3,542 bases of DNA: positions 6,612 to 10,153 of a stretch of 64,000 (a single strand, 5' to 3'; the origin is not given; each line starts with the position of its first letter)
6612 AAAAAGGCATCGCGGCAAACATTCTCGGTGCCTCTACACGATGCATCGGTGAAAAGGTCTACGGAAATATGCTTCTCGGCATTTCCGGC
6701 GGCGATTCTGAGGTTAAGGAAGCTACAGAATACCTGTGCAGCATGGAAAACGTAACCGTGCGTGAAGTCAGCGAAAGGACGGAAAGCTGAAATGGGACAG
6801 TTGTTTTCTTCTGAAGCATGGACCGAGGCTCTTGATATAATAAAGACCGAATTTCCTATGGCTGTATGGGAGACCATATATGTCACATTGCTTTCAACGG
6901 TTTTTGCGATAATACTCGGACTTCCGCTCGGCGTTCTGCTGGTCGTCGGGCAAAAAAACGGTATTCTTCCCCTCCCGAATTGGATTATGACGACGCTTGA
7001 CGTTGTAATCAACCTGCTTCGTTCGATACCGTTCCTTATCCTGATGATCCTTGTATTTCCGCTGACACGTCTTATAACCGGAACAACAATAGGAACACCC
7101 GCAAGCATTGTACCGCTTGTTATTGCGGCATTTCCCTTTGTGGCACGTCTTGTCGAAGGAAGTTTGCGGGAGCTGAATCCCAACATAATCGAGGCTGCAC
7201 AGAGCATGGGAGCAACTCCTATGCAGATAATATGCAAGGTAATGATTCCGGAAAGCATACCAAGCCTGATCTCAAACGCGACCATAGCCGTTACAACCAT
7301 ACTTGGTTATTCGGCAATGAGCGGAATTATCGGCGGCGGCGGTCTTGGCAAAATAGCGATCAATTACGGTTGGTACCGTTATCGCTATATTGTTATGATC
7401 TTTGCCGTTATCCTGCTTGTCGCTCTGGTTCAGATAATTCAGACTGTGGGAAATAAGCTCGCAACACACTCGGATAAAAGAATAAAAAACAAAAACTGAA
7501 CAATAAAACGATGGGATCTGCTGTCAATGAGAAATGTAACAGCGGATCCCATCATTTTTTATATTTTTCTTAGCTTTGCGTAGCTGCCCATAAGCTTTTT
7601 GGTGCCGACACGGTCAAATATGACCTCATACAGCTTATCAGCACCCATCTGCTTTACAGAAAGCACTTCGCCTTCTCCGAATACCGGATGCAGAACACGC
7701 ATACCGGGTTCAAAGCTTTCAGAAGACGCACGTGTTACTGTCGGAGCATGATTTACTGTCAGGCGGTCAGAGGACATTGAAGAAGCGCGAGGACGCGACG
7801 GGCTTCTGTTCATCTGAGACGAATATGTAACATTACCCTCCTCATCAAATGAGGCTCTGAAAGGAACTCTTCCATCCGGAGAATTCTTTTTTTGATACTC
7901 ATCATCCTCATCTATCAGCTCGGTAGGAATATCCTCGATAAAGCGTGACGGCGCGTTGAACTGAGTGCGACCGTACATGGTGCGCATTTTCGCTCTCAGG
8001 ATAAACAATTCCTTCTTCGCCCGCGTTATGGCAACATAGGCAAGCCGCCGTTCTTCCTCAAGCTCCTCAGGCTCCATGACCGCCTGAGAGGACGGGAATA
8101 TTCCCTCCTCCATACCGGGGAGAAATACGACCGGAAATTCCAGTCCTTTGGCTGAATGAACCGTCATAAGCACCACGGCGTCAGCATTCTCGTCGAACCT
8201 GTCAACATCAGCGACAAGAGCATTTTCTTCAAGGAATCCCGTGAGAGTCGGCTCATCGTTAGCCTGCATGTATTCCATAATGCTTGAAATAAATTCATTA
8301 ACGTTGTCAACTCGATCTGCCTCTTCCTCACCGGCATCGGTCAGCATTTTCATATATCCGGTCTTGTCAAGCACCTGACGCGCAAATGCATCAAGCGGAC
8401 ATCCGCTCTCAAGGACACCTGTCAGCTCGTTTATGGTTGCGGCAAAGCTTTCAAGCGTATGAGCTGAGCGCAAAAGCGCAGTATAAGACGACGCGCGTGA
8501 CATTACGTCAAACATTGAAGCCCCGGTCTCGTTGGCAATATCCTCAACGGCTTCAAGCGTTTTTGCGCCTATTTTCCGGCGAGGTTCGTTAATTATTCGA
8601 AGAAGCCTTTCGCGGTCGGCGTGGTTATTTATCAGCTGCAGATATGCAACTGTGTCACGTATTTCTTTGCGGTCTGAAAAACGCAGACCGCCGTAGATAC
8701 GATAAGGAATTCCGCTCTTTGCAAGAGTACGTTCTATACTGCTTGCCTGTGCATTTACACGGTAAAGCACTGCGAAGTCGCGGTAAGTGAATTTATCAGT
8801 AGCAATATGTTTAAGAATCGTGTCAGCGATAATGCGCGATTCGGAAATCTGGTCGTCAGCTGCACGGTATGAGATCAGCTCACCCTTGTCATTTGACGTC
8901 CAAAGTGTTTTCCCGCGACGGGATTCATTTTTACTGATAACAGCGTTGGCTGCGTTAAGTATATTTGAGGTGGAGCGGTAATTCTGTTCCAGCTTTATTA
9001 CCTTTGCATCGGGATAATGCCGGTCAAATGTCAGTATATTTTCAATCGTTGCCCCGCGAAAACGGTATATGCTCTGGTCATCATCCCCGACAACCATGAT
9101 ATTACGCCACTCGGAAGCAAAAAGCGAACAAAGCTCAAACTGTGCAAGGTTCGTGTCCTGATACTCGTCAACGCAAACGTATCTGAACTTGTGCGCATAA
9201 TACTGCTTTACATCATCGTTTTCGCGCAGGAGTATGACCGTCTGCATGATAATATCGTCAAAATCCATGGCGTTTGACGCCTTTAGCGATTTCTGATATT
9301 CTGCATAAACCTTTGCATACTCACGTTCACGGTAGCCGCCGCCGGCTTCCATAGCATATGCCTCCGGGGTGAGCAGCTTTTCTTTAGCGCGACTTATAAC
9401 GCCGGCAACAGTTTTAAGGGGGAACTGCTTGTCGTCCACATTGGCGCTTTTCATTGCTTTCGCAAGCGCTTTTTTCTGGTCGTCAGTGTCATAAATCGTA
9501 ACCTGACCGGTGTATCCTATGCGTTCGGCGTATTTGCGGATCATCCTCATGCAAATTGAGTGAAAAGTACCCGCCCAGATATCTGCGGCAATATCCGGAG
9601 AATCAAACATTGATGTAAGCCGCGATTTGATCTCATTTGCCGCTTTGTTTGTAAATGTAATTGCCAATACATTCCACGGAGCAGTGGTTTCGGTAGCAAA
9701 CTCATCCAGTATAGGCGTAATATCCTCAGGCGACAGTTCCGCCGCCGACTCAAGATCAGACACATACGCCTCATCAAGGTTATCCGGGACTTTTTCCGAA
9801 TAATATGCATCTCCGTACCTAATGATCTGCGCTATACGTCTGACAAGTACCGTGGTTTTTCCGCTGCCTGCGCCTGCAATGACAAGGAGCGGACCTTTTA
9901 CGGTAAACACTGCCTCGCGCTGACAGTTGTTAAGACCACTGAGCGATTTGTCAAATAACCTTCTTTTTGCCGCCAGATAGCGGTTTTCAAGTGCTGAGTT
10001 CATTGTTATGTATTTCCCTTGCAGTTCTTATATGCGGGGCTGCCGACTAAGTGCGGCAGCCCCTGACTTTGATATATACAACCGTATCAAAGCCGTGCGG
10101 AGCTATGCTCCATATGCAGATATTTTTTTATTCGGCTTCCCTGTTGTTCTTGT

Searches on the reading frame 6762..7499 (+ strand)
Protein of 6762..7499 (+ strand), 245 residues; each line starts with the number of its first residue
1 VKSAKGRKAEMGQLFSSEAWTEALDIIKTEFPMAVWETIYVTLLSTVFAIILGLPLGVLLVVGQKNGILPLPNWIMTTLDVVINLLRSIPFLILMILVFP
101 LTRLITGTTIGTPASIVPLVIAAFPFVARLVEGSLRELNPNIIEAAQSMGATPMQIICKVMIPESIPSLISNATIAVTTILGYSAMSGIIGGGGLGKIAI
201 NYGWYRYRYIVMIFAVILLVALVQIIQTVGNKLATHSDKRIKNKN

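Call 44: search_protein_families(library=pfam, proteins=[window:6762-7499:+], max_evalue=0.00001)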
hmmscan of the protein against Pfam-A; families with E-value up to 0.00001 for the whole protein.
window:6762-7499:+ (245 aa): 1 family
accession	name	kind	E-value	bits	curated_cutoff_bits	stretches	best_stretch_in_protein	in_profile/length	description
PF00528.27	BPD_transp_1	-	2.8e-19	70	26.4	1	71-229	12-177/184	Binding-protein-dependent transport system inner membrane component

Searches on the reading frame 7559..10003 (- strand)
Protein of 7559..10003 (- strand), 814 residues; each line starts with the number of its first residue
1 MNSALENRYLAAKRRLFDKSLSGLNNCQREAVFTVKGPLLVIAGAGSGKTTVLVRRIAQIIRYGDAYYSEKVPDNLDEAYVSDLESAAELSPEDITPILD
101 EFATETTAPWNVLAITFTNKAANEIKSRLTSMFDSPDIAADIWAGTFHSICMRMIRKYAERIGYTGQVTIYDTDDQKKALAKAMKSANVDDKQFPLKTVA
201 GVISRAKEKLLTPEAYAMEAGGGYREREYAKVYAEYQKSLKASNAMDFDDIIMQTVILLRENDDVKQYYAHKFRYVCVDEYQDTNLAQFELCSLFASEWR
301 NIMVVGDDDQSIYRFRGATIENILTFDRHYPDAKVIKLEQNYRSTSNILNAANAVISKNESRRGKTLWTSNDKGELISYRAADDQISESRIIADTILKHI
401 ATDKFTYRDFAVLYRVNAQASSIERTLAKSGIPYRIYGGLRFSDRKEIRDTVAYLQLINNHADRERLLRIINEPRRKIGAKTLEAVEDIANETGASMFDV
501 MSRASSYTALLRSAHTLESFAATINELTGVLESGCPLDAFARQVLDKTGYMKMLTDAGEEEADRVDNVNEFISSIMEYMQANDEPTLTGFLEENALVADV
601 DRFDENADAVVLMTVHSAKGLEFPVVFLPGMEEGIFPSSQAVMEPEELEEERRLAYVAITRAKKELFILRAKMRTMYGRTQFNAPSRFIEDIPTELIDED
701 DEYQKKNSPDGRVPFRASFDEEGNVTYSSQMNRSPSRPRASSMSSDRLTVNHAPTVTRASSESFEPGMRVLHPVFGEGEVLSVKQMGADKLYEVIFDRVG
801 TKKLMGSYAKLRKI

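Call 44: search_protein_families(library=pfam, proteins=[window:7559-10003:-], max_evalue=0.00001)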
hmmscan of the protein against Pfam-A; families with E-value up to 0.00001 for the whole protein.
window:7559-10003:- (814 aa): 6 families
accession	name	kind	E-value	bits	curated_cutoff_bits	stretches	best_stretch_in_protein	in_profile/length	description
PF00580.27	UvrD-helicase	-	3.5e-81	273.3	23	2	101-331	37-271/271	UvrD/REP helicase N-terminal domain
PF13361.12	UvrD_C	-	7e-77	259.6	25.6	1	336-669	1-346/350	UvrD-like helicase C-terminal domain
PF13245.12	AAA_19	-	5.3e-19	69.2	25.1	1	110-316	42-134/134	AAA domain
PF13538.12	UvrD_C_2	-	2.3e-11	43.8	27.4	1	610-668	2-51/52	UvrD-like helicase C-terminal domain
PF01443.25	Viral_helicase1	-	5.6e-09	36.6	21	0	610-669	177-227/228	Viral superfamily 1 RNA helicase core domain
PF21196.3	PcrA_UvrD_tudor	-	5e-06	26.7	23.9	1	767-813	2-48/48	PcrA/UvrD tudor domain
